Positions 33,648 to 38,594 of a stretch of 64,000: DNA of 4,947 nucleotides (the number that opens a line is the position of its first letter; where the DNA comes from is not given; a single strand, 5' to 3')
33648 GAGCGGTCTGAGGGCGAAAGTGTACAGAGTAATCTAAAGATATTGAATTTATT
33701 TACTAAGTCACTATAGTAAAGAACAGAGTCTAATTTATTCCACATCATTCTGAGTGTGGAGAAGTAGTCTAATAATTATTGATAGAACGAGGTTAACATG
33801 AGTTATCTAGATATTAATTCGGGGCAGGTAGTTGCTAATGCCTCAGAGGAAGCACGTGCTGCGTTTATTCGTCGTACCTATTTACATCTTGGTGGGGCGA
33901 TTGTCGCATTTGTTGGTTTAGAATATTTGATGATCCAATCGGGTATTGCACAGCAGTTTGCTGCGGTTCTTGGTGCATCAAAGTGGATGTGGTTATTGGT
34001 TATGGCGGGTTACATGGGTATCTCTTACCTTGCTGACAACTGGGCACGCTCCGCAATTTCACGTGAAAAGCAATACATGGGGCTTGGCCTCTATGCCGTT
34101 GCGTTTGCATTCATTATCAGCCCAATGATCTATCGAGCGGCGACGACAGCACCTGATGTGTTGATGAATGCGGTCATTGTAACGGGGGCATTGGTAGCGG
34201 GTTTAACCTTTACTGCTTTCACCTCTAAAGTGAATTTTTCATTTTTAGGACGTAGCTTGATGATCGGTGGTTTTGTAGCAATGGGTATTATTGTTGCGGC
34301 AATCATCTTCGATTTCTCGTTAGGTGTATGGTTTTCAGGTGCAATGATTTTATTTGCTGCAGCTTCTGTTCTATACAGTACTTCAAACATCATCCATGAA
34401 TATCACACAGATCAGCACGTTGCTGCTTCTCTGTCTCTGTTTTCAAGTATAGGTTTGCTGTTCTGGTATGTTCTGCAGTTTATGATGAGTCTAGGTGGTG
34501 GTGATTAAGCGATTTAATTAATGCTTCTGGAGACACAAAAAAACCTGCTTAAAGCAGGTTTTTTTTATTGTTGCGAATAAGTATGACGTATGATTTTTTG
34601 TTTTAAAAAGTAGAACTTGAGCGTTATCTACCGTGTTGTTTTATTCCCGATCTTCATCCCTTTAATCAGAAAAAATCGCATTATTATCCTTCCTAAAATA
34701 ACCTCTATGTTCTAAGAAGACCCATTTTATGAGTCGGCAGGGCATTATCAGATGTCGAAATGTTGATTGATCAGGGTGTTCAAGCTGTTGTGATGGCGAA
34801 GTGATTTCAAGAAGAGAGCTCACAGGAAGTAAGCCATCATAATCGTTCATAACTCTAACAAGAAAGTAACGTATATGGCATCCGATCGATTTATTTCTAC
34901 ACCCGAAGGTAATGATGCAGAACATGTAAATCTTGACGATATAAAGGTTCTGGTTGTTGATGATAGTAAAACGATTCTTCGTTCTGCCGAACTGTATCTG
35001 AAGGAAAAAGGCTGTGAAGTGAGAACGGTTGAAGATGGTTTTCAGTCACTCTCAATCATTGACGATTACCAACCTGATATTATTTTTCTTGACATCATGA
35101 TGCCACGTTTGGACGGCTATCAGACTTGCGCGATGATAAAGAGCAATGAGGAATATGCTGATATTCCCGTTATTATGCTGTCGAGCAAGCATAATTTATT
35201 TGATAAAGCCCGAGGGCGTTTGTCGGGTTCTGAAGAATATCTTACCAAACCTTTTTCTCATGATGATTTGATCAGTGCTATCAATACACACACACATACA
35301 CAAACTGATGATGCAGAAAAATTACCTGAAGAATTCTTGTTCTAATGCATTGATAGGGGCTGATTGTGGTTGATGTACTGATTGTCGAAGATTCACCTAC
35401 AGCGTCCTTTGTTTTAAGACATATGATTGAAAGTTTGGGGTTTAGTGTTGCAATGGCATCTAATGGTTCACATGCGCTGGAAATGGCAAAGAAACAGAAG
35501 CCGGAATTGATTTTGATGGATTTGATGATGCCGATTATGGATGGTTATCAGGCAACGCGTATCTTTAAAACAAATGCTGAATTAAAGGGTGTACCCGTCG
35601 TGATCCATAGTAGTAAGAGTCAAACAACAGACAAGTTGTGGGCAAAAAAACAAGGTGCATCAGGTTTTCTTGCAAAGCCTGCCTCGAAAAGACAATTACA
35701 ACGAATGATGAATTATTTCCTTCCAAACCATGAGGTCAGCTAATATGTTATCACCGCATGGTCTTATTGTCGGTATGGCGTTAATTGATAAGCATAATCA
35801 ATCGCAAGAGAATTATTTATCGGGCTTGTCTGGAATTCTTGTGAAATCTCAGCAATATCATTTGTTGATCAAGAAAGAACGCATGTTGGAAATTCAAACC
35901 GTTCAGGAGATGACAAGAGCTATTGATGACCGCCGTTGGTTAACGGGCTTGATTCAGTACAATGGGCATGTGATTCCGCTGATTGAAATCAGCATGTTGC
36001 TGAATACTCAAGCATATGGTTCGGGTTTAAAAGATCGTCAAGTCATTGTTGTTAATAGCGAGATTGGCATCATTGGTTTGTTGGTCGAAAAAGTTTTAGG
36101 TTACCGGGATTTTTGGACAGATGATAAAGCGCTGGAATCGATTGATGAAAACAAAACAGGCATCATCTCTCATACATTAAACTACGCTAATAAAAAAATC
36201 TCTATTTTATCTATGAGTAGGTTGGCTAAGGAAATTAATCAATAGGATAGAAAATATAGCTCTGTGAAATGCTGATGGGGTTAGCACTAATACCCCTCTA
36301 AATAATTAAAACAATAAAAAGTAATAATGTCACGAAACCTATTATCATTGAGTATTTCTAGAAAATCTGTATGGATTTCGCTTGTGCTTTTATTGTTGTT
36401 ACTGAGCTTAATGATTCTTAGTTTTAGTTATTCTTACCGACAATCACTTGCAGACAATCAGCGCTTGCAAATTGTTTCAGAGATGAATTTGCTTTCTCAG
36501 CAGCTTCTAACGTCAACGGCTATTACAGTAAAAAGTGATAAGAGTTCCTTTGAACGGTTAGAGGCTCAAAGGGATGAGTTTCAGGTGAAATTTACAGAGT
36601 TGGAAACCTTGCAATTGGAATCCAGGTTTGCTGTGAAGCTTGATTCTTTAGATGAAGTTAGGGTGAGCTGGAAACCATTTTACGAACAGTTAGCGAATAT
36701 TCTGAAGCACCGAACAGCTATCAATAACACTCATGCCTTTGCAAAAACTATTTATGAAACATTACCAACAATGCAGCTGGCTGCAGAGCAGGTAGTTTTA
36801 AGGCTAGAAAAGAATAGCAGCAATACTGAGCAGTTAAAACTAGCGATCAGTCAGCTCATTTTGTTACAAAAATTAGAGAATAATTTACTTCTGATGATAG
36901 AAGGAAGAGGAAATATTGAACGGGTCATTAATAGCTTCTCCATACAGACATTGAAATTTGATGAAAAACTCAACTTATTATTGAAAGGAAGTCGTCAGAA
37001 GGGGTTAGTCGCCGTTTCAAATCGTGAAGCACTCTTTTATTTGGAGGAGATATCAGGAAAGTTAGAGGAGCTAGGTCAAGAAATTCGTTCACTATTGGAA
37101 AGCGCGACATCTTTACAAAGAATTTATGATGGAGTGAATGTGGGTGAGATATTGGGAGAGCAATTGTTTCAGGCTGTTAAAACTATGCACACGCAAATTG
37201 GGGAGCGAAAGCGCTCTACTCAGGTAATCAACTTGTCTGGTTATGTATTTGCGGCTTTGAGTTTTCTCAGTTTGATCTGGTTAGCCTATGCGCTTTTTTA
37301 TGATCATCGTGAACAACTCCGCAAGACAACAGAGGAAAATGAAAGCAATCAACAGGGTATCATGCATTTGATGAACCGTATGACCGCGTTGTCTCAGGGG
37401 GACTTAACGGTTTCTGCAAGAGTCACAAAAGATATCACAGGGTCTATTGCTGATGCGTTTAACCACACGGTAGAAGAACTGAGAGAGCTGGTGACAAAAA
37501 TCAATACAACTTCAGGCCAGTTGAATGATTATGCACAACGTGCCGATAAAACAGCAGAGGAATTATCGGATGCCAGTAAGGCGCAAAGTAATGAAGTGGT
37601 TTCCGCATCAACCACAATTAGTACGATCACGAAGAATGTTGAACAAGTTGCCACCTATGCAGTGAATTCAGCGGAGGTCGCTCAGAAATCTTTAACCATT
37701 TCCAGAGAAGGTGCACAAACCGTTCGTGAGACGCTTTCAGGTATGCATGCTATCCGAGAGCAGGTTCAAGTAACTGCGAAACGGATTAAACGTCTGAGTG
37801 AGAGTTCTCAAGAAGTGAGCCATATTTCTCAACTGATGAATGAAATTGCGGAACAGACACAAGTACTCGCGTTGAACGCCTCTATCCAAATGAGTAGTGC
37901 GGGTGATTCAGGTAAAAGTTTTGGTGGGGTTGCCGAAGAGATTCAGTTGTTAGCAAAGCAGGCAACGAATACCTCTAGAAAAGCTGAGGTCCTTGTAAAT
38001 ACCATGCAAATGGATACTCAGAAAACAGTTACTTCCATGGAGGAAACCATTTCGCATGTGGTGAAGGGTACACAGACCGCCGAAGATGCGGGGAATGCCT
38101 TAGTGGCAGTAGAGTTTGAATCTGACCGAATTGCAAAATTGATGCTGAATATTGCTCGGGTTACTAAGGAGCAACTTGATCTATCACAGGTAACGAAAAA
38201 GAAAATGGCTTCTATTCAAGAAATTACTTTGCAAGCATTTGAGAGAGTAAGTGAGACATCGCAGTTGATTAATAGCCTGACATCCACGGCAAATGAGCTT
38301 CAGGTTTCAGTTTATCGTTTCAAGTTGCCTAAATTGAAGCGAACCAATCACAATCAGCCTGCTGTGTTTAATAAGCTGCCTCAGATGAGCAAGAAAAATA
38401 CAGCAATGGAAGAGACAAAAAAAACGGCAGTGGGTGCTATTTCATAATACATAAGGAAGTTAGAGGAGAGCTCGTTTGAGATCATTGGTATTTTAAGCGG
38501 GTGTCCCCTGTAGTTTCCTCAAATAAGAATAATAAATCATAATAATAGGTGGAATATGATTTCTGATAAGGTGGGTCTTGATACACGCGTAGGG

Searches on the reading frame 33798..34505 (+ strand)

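Call 62: search_protein_families(library=pfam, proteins=[window:33798-34505:+], max_evalue=0.001)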
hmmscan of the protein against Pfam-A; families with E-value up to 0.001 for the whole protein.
window:33798-34505:+ (236 aa): 1 family
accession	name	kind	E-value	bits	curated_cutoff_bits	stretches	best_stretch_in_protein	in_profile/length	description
PF01027.25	Bax1-I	-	1.2e-23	84.5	34.1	1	22-229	2-207/207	Inhibitor of apoptosis-promoting Bax1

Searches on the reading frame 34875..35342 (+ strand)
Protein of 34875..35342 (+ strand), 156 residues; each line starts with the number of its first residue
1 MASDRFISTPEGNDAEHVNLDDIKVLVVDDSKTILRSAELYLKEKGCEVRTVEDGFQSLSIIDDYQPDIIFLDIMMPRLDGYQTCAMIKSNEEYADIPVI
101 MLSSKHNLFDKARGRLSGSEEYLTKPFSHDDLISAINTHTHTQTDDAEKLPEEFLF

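Call 62: search_protein_families(library=pfam, proteins=[window:34875-35342:+], max_evalue=0.001)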
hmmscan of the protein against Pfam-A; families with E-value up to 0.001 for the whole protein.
window:34875-35342:+ (156 aa): 1 family
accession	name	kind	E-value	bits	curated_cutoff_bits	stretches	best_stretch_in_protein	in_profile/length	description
PF00072.30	Response_reg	-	6.9e-27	94.3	30.2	1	25-137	1-111/111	Response regulator receiver domain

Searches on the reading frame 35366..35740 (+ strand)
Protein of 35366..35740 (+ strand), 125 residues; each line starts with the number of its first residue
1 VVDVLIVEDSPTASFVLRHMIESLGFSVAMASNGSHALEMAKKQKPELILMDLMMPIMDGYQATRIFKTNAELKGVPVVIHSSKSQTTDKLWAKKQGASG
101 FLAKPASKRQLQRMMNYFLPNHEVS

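Call 62: search_protein_families(library=pfam, proteins=[window:35366-35740:+], max_evalue=0.001)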
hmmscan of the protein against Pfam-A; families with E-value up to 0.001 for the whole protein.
window:35366-35740:+ (125 aa): 1 family
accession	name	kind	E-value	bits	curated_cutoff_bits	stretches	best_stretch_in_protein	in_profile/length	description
PF00072.30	Response_reg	-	1.9e-26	92.9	30.2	1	4-114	1-109/111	Response regulator receiver domain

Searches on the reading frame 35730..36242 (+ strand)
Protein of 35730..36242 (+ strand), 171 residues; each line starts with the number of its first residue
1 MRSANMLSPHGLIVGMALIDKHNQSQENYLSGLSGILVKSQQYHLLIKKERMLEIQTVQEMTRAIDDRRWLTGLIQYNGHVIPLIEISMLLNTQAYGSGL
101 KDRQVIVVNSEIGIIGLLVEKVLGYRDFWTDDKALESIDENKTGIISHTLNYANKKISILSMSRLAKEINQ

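Call 43: search_protein_families(library=ncbifam, proteins=[window:35730-36242:+], max_evalue=0.001)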
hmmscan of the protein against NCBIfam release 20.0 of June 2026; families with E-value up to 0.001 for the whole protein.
window:35730-36242:+ (171 aa): 0 families

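Call 62: search_protein_families(library=pfam, proteins=[window:35730-36242:+], max_evalue=0.001)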
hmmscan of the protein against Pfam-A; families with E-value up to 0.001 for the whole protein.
window:35730-36242:+ (171 aa): 1 family
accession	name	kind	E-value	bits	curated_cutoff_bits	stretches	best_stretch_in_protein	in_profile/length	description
PF01584.24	CheW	-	1e-11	45.1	23.5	1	36-168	3-136/138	CheW-like domain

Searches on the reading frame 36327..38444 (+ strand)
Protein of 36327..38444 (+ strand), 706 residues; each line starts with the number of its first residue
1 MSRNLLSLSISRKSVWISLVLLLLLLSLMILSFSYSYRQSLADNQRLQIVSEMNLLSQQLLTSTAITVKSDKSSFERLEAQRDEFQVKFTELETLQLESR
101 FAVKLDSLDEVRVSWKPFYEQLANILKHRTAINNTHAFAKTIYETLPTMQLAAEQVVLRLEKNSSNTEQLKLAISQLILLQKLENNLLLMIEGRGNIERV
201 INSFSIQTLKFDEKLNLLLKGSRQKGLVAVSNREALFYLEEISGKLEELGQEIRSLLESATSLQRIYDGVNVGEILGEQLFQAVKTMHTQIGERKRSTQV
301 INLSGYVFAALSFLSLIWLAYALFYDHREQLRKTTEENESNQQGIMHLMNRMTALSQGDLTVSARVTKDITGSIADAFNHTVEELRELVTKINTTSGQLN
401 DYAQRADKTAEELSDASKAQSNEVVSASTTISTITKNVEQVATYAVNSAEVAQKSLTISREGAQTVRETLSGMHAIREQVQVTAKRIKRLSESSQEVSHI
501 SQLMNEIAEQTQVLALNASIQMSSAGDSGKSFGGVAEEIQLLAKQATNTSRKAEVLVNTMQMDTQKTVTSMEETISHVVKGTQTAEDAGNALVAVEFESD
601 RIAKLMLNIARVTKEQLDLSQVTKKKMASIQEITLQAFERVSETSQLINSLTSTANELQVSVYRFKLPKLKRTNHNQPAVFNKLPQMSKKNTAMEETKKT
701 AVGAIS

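Call 43: search_protein_families(library=ncbifam, proteins=[window:36327-38444:+], max_evalue=0.001)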
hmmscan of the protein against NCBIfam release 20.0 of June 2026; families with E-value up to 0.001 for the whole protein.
window:36327-38444:+ (706 aa): 7 families
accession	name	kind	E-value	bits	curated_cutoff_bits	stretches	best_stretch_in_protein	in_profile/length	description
NF058645.1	MCPCtpMPsAe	equivalog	6.3e-26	91.2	900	1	354-666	244-557/558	methyl-accepting chemotaxis protein CtpM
NF041847.1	transduc_aer2_vibrio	equivalog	3.2e-17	62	1200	1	349-700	463-787/804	aerotaxis transducer Aer2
NF047851.1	MCPCitTducer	equivalog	4.1e-13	49.3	900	1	346-695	222-544/553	methyl-accepting chemotaxis citrate transducer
NF011615.0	PRK15041.1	equivalog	1.3e-11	43.9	947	1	347-695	224-545/554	methyl-accepting chemotaxis protein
NF011622.0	PRK15048.1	equivalog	8.9e-11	41.6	900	1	352-680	227-528/553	methyl-accepting chemotaxis protein II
NF007309.0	PRK09793.1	equivalog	1.9e-09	37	903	1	349-675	222-521/533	methyl-accepting chemotaxis protein IV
NF050802.1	AspChtxCcaA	equivalog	5.7e-07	28.3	1300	1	456-609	531-680/700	aspartate chemotaxis receptor CcaA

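Call 62: search_protein_families(library=pfam, proteins=[window:36327-38444:+], max_evalue=0.001)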
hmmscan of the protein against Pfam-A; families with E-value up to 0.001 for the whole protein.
window:36327-38444:+ (706 aa): 2 families
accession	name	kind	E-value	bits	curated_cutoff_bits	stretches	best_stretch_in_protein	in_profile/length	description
PF00015.26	MCPsignal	-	9.4e-25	87.9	34.6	1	450-633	2-171/172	Methyl-accepting chemotaxis protein (MCP) signalling domain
PF13675.11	PilJ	-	0.00032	21.2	26.6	0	38-130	4-103/114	Type IV pili methyl-accepting chemotaxis transducer N-term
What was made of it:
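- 34875..38447 (+): Upstream Pil-Chp genes: two receiver proteins (PilG/PilH-like), a CheW (PilI-like) and an MCP (PilJ-like). Call 62.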
